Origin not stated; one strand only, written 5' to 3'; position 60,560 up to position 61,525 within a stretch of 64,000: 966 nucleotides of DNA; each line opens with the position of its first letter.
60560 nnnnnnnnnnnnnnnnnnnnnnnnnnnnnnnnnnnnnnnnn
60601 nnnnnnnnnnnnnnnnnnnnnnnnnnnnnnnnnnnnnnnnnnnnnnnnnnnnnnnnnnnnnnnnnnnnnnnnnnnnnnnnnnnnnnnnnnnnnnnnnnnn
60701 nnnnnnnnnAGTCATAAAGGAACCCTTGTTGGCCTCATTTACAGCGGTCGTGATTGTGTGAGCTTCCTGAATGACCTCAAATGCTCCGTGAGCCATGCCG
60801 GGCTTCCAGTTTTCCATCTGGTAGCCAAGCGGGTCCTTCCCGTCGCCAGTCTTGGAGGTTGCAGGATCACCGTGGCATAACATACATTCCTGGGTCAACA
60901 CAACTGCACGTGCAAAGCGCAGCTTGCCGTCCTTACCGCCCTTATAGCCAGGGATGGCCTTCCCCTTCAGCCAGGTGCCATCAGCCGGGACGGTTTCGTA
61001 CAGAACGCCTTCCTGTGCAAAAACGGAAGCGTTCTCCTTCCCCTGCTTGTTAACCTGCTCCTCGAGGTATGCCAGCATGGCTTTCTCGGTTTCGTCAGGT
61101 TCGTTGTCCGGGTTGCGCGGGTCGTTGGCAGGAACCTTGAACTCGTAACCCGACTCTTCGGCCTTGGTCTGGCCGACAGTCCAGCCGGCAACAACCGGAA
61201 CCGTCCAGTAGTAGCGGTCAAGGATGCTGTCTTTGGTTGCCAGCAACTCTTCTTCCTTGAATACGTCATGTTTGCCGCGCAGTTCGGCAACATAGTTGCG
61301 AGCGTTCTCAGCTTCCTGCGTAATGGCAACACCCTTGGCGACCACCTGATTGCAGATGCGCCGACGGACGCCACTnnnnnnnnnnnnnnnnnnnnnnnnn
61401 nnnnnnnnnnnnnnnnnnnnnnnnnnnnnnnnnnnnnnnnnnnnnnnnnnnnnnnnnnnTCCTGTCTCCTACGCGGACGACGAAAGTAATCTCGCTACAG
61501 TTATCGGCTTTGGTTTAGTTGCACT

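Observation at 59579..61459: Chemoreceptor with a c-type heme (CXXCH) periplasmic sensor domain, tightly followed by a beta-carbonic anhydrase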

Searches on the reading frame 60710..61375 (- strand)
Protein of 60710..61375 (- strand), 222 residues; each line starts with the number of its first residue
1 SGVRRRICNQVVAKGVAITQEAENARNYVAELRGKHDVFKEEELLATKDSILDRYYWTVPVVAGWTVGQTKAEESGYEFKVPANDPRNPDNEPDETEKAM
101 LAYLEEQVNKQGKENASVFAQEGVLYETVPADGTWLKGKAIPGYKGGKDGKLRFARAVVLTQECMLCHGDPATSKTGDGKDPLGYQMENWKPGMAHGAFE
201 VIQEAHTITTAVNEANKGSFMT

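Call 8: find_homologous_proteins(query=window:60719-61372:-, max_evalue=0.001)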
Query seq(218 aa) (218 aa): 40 proteins with E <= 0.001 among 308 candidates.
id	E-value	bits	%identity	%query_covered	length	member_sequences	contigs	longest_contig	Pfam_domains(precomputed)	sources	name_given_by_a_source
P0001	1.3e-38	151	42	96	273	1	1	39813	PF11845.14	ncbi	ncbi:MAG: DUF3365 domain-containing protein [Leptospirillia bacterium]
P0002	1.0e-28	119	37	97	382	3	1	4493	PF00672.31,PF11845.14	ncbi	ncbi:MAG: methyl-accepting chemotaxis protein, partial [Planctomycetota bacterium]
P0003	1.7e-28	118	37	91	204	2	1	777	PF11845.14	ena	-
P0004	5.6e-28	116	40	74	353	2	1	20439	PF00672.31,PF11845.14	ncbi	ncbi:MAG: c-type heme family protein, partial [Phycisphaeraceae bacterium]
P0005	1.1e-26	112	37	92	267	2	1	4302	PF11845.14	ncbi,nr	ncbi:MAG: DUF3365 domain-containing protein [Planctomycetes bacterium]|nr:DUF3365 domain-containing 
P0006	8.2e-26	109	35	96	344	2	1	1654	PF11845.14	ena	-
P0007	8.5e-26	109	36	75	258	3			PF11845.14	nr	nr:DUF3365 domain-containing protein [Planctomycetota bacterium]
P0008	1.6e-25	108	35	92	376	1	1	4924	PF00672.31,PF11845.14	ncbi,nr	ncbi:MAG: DUF3365 domain-containing protein, partial [Candidatus Latescibacteria bacterium]|nr:DUF33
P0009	2.6e-25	108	39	88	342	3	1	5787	PF00672.31,PF11845.14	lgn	-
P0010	2.7e-25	107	36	91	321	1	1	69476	PF11845.14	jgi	jgi:methyl-accepting chemotaxis protein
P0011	3.6e-25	107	35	92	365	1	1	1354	PF00672.31,PF11845.14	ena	-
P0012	4.7e-25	107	35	80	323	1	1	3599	PF00672.31,PF11845.14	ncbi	ncbi:MAG: methyl-accepting chemotaxis protein, partial [Planctomycetota bacterium]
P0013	9.0e-25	106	37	91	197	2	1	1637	PF11845.14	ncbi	ncbi:MAG: DUF3365 domain-containing protein, partial [Vicinamibacterales bacterium]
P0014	2.0e-24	105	36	84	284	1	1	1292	PF11845.14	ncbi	-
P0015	1.3e-23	102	34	92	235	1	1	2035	PF11845.14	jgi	jgi:methyl-accepting chemotaxis protein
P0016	1.3e-23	102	33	96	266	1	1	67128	PF11845.14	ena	-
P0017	2.6e-23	101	37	91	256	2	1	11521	PF11845.14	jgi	-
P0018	8.1e-23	99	40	67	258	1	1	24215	PF11845.14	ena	-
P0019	1.2e-22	99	35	91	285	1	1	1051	PF00672.31,PF11845.14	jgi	jgi:methyl-accepting chemotaxis protein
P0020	1.7e-22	98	35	92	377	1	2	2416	PF00015.27,PF11845.14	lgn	-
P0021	1.1e-21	96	39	69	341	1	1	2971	PF11845.14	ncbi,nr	ncbi:MAG: methyl-accepting chemotaxis protein, partial [Desulfobacterales bacterium]|nr:methyl-accep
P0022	1.8e-21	95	39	69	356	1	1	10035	PF11845.14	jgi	-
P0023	2.4e-21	95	32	96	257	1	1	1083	PF11845.14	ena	-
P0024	2.6e-21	94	36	82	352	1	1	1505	PF11845.14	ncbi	ncbi:MAG TPA: DUF3365 domain-containing protein, partial [Rariglobus sp.]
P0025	5.0e-21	94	36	67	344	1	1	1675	PF06103.17,PF11845.14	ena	-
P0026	5.1e-21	94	36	94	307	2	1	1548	PF00672.31,PF11845.14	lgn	-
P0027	4.7e-20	90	35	87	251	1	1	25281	PF11845.14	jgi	jgi:methyl-accepting chemotaxis protein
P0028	1.8e-19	88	37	69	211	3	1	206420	PF11845.14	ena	-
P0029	2.2e-19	88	36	76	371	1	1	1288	PF00672.31,PF11845.14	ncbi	ncbi:MAG: methyl-accepting chemotaxis protein, partial [Planctomycetota bacterium]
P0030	5.8e-19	87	33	92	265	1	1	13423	PF11845.14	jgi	jgi:methyl-accepting chemotaxis protein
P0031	1.5e-18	86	34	94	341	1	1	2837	PF00672.31,PF11845.14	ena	-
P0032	1.8e-18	85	33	88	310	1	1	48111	PF11845.14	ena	-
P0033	7.3e-18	83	31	88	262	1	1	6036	PF11845.14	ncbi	ncbi:MAG: DUF3365 domain-containing protein, partial [Planctomycetota bacterium]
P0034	4.6e-15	74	62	21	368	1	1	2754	PF00672.31,PF11845.14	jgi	-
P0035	1.5e-13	69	36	66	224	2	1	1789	PF11845.14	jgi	jgi:methyl-accepting chemotaxis protein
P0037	1.5e-7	49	55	24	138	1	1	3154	PF11845.14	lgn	-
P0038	1.7e-6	46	34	53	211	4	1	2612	PF11845.14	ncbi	-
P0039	4.4e-5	41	30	53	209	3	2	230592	PF11845.14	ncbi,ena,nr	ncbi:MAG: DUF3365 domain-containing protein [Candidatus Brocadiales bacterium]|nr:DUF3365 domain-con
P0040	9.7e-5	40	33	53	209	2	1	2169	PF11845.14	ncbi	ncbi:MAG: DUF3365 domain-containing protein [Candidatus Brocadiales bacterium]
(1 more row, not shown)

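Call 9: search_solved_structures(query=window:60719-61372:-, max_evalue=10, show_alignments=3)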
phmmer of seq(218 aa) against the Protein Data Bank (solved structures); distinct sequences matched with E-value up to 10: 6.
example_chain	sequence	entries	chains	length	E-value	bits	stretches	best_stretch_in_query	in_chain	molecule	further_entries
5kwd_A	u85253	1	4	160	0.034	17.2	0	162-189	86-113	Ankyrin repeat-containing protein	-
6qyc_A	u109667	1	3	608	0.23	14.5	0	125-184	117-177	Decaheme c-type cytochrome, OmcA/MtrC family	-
6r2q_C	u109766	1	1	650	0.29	14.2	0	125-184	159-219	Decaheme c-type cytochrome, OmcA/MtrC family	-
4hb5_A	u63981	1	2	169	0.64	13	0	164-189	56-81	Engineered Protein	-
5hry_A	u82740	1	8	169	1.7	11.6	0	158-189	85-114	ank3C2_1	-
5oql_e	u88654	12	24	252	2.1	11.3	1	89-130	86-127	Emg1 | Nucleolar essential protein 1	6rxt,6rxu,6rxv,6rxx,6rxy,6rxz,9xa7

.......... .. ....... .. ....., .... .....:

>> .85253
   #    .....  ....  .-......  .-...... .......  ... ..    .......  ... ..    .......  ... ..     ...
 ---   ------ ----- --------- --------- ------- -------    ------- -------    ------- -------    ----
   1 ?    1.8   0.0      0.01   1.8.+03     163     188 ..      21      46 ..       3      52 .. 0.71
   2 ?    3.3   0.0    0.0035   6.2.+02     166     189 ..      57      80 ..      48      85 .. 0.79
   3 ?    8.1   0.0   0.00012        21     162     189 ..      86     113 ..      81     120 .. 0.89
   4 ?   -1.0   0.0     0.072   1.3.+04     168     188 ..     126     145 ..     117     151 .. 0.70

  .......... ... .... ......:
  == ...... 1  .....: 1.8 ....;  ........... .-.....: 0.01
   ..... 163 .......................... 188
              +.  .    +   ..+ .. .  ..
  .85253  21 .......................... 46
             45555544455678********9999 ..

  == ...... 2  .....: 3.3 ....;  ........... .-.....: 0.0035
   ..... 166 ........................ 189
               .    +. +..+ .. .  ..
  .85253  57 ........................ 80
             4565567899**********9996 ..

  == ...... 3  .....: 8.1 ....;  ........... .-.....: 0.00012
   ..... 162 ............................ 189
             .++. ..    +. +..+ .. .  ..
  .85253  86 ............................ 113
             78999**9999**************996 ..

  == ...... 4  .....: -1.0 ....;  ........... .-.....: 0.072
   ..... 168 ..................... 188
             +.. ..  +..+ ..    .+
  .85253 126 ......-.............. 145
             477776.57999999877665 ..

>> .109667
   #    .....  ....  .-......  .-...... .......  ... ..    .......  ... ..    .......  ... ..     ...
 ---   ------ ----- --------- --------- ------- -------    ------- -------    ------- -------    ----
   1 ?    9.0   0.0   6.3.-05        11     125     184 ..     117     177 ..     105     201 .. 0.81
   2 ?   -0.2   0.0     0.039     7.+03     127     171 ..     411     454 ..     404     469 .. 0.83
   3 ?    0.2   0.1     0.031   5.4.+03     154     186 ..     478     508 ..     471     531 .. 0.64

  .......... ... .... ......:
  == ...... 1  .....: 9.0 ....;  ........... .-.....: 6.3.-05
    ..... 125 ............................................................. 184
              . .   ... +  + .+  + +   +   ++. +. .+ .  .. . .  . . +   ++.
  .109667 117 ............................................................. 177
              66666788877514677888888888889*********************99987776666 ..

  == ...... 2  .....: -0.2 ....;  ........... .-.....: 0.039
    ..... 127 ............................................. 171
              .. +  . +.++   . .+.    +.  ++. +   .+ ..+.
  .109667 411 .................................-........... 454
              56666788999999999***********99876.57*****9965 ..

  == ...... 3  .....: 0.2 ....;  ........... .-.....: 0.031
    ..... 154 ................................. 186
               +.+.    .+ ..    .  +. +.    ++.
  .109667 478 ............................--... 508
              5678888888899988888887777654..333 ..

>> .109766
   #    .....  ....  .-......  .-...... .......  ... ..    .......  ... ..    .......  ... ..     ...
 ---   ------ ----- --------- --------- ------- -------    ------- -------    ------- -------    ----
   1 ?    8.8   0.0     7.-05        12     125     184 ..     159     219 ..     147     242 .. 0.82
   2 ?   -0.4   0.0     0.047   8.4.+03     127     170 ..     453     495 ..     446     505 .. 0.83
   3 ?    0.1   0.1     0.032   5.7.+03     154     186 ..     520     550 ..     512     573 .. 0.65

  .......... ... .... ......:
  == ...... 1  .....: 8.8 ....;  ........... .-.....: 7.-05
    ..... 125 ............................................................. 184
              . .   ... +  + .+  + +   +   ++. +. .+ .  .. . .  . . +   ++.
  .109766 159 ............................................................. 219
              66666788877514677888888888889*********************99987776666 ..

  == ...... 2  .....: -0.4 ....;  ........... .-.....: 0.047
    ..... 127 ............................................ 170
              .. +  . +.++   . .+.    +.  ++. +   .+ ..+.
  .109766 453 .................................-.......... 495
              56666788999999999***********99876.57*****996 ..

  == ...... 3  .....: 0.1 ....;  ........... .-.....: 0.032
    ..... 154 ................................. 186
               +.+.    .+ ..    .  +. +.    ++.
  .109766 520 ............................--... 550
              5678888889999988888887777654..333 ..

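Call 11: find_related_loci(query=A1, collection=genome_contigs, flank=6000)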
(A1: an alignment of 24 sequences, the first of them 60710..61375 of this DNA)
Query A1 (222 aa) in genome_contigs; peptide patterns used: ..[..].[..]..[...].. (x = any residue, [..] = any of these).
575 stretches matched a pattern; 543 encode a relative of the query (tblastn E <= 1e-3); the best 80 are kept; 80 distinct loci.
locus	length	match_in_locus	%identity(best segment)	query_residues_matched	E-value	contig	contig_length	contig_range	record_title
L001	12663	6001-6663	50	1-221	4e-71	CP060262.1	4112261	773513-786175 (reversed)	MAG: Planctomycetales bacterium isolate HK-STAS-UBP7_A-1 chromosome, complete genome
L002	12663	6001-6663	50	1-221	3e-69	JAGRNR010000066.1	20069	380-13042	MAG: bacterium isolate UBP7 HKST-UBA01 NODE_66_length_20069_cov_18.376851, whole genome shotgun sequence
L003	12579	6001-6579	44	11-221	1e-50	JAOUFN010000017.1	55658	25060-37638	MAG: Nitrospirota bacterium isolate 4_1_July_SF_Bin45 4_1_July_SF_Bin45_scaffold_137_c1, whole genome shotgun sequence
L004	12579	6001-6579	43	11-221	3e-49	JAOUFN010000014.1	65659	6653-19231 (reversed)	MAG: Nitrospirota bacterium isolate 4_1_July_SF_Bin45 4_1_July_SF_Bin45_scaffold_97_c1, whole genome shotgun sequence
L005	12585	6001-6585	42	9-221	5e-49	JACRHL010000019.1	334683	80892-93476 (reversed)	MAG: Nitrospirae bacterium isolate NC_groundwater_1776_Pr3_B-0.1um_70_102 SR-2_scaffold_141_3043735, whole genome shotgu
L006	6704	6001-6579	42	11-221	3e-48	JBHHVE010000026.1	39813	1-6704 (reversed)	MAG: Leptospirillia bacterium isolate S.4.sp3_bin.30 NODE_240_length_39813_cov_7.878515, whole genome shotgun sequence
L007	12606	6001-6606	41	2-221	8e-48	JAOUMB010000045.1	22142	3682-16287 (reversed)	MAG: Nitrospirota bacterium isolate 8_1_July_SF_Bin21 8_1_July_SF_Bin21_scaffold_742_c1, whole genome shotgun sequence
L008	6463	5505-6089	39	11-215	4e-46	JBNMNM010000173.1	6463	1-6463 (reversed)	MAG: bacterium isolate 3300055726_114 Ga0535650_0023543, whole genome shotgun sequence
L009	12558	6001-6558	40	4-202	5e-44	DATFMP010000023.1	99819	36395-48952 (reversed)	MAG TPA_asm: bacterium isolate SMAG_U9228 k141_154607, whole genome shotgun sequence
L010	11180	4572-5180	39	1-221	6e-44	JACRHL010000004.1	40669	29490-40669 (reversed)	MAG: Nitrospirae bacterium isolate NC_groundwater_1776_Pr3_B-0.1um_70_102 SR-2_scaffold_141_385650, whole genome shotgun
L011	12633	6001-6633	37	3-221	1e-43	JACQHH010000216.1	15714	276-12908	MAG: Candidatus Lambdaproteobacteria bacterium isolate NC_groundwater_1094_Ag_S2p5_68_117 S_2p5_S6_coassembly_k141_48709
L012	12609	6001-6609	35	3-221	3e-38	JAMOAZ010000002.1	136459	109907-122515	MAG: Nitrospirota bacterium isolate MYC-10 scaffold2, whole genome shotgun sequence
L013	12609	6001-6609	34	3-221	3e-38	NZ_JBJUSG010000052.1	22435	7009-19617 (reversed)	Candidatus Magnetominusculus dajiuhuensis isolate DJH-1 NODE_488_length_22435_cov_1773.465460, whole genome shotgun sequ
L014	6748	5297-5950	37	4-221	6e-38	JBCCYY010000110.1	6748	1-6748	MAG: Planctomycetota bacterium isolate P01_F01_bin.22 k141_3134987_length_6748_cov_63.9237, whole genome shotgun sequenc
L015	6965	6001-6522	40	21-221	4e-38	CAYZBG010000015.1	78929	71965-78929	MAG TPA_asm: uncultured Opitutus sp. isolate binchicken_co311_38 genome assembly, contig: NODE_579_length_78929_cov_10.6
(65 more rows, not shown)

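Call 19: search_solved_structures(query=A2, max_evalue=1, show_alignments=3)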
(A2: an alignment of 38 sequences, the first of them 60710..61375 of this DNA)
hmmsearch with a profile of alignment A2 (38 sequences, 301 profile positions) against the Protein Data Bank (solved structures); distinct sequences matched with E-value up to 1: 5.
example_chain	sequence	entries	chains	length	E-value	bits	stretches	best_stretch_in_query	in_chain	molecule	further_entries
5b82_A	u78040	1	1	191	3e-12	49.8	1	100-173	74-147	Tll0287 protein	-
8c5v_I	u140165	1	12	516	0.008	18.9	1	213-299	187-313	Methyl-accepting chemotaxis protein I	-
6s1k_E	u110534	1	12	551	0.0087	18.7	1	213-299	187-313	Methyl-accepting chemotaxis protein I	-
6s18_A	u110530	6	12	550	0.093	15.4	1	215-277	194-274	Aromatic acid chemoreceptor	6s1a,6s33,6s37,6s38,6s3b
4cq4_A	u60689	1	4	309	0.61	12.7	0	240-296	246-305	ENGINEERED VERSION OF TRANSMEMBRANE RECEPTOR AF1503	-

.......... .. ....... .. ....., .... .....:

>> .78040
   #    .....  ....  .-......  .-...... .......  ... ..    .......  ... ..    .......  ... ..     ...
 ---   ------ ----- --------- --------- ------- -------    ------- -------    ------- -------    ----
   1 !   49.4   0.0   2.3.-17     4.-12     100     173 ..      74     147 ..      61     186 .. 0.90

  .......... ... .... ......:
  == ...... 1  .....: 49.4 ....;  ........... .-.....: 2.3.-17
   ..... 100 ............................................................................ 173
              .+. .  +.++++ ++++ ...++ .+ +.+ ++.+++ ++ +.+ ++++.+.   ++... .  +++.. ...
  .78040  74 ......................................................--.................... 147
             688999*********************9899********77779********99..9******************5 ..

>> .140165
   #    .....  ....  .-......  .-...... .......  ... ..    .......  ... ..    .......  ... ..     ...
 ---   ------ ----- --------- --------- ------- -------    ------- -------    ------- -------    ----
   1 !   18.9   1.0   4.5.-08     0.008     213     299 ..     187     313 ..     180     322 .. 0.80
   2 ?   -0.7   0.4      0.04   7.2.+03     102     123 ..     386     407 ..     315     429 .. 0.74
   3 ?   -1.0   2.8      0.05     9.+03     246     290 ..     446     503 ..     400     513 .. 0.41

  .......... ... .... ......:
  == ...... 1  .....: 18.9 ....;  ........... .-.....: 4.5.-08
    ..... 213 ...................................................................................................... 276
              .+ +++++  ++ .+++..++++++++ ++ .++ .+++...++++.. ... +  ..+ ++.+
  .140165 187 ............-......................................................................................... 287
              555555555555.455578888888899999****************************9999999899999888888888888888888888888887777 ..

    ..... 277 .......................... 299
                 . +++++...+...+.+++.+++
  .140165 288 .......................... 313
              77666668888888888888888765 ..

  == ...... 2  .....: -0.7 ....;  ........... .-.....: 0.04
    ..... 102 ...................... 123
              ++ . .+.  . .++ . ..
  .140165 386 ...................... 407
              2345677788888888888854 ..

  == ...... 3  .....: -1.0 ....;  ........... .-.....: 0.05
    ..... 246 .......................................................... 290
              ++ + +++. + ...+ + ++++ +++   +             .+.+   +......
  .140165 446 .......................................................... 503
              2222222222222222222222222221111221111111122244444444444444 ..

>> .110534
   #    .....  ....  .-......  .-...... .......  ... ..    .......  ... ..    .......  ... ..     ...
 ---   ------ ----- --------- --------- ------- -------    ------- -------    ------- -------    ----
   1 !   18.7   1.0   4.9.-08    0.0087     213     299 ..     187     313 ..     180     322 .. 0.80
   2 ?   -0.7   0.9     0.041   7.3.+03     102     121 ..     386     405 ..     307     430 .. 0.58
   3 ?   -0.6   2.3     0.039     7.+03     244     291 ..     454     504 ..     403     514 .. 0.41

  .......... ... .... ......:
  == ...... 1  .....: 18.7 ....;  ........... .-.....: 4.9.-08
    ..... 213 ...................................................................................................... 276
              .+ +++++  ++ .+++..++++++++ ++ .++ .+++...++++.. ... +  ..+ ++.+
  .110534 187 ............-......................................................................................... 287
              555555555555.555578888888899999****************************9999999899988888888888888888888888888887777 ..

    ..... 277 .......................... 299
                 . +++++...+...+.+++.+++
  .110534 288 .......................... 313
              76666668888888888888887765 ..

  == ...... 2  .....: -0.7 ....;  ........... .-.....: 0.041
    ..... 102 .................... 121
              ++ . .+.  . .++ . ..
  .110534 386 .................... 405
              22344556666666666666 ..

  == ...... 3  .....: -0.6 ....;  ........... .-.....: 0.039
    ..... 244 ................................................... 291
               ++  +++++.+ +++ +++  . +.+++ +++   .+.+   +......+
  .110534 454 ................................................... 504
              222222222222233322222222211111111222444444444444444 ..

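Call 26: predict_structure(alignment_id=A2)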
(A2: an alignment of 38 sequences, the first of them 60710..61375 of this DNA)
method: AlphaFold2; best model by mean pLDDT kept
length: 222 residues; sequences in the alignment: 38
mean_pLDDT: 86.5   pTM: 0.84
mean pLDDT of the five models: 86.5, 85.8, 85.3, 82.2, 82.0
residues with pLDDT >= 90: 135; 70-90: 53; 50-70: 27; < 50: 7
segments of 3 or more residues with pLDDT < 50: none
pLDDT, mean of each block of 10 residues (from residue 1): 86 92 96 92 85 89 97 97 95 93 91 68 53 52 63 93 95 96 95 96 91 89 74
secondary structure, 60 per line:
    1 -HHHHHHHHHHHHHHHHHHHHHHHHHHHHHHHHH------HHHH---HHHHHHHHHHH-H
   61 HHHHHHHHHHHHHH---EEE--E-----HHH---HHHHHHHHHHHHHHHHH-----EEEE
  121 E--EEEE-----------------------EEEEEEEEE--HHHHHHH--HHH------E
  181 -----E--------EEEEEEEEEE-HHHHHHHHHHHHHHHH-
elements in order: H2-34 H41-44 H48-58 H60-74 E78-80 H95-111 E117-121 E124-127 E151-159 H162-168 E195-204 H206-221

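Call 30: fold_search(model_id=the predicted structure, library=pdb)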
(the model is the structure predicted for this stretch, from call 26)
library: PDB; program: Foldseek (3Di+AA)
matches with E <= 10: 229; with E <= 0.001: 1
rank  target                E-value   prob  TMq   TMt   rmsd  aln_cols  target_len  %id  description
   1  5b82                  1.5e-04  1.00  0.50  0.66   5.4       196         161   13  Crystal structure of the cyanobacterial heme-protein Tll0287 (released 2017-05-03)
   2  6vyk_A                2.2e-01  0.06  0.16  0.14  34.3       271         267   12  Cryo-EM structure of mechanosensitive channel MscS in PC-18:1 nanodiscs (released 2021-02-10)
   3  6w3o_A                3.0e-01  0.21  0.27  0.25  14.2       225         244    6  Crystal structure of ligand-binding domain of Campylobacter jejuni chemoreceptor Tlp3 in complex with 4-methylisoleuci (released 2020-05-20)
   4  9p0n_A                3.4e-01  0.06  0.16  0.14  35.2       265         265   11  MscS in Glyco-DIBMA Native Nanodiscs (C7 symmetry) (released 2026-01-28)
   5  4xmq_A                3.6e-01  0.14  0.23  0.22  14.1       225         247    6  Crystal structure of the sensory domain of the Campylobacter jejuni chemoreceptor Tlp3 (CcmL) (released 2015-11-04)
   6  6w3s_A                3.8e-01  0.09  0.18  0.17  17.1       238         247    6  Crystal structure of ligand-binding domain of Campylobacter jejuni chemoreceptor Tlp3 in complex with L-leucine (released 2020-05-20)
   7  6w3x_A                4.3e-01  0.16  0.26  0.24  14.3       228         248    6  Crystal structure of ligand-binding domain of Campylobacter jejuni chemoreceptor Tlp3 in complex with L-valine (released 2020-05-20)
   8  5hpi_C                4.6e-01  0.06  0.12  0.14  16.6       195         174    6  Crystal Structure of the Double Mutant of PobR Transcription Factor Inducer Binding Domain-3-Hydroxy Benzoic Acid comp (released 2016-09-07)
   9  6w3r_A                5.8e-01  0.15  0.27  0.25  14.0       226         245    6  Crystal structure of ligand-binding domain of Campylobacter jejuni chemoreceptor Tlp3 in complex with 3-methylisoleuci (released 2020-05-20)
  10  6v4k_E                6.5e-01  0.04  0.12  0.07  12.8       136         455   10  Structure of TrkH-TrkA in complex with ADP (released 2020-02-12)
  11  2xro_B                6.9e-01  0.02  0.12  0.12  19.7       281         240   10  Crystal structure of TtgV in complex with its DNA operator (released 2010-12-01)
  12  9g74_B                6.9e-01  0.02  0.14  0.09  16.2       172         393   11  Mouse mitochondrial DNA polymerase gamma ternary complex in replication conformer (released 2025-06-04)
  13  1xkp_B                7.4e-01  0.04  0.13  0.21  17.9       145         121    9  Crystal structure of the virulence factor YopN in complex with its heterodimeric chaperone SycN-YscB (released 2005-03-22)
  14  7onj_A                7.8e-01  0.03  0.15  0.13  31.2       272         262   12  Mechanosensitive channel MscS solubilized with LMNG in open conformation (released 2021-09-01)
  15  7stb_G                7.8e-01  0.02  0.12  0.08  15.7       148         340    7  Closed state of Rad24-RFC:9-1-1 bound to a 5' ss/dsDNA junction (released 2022-03-23)
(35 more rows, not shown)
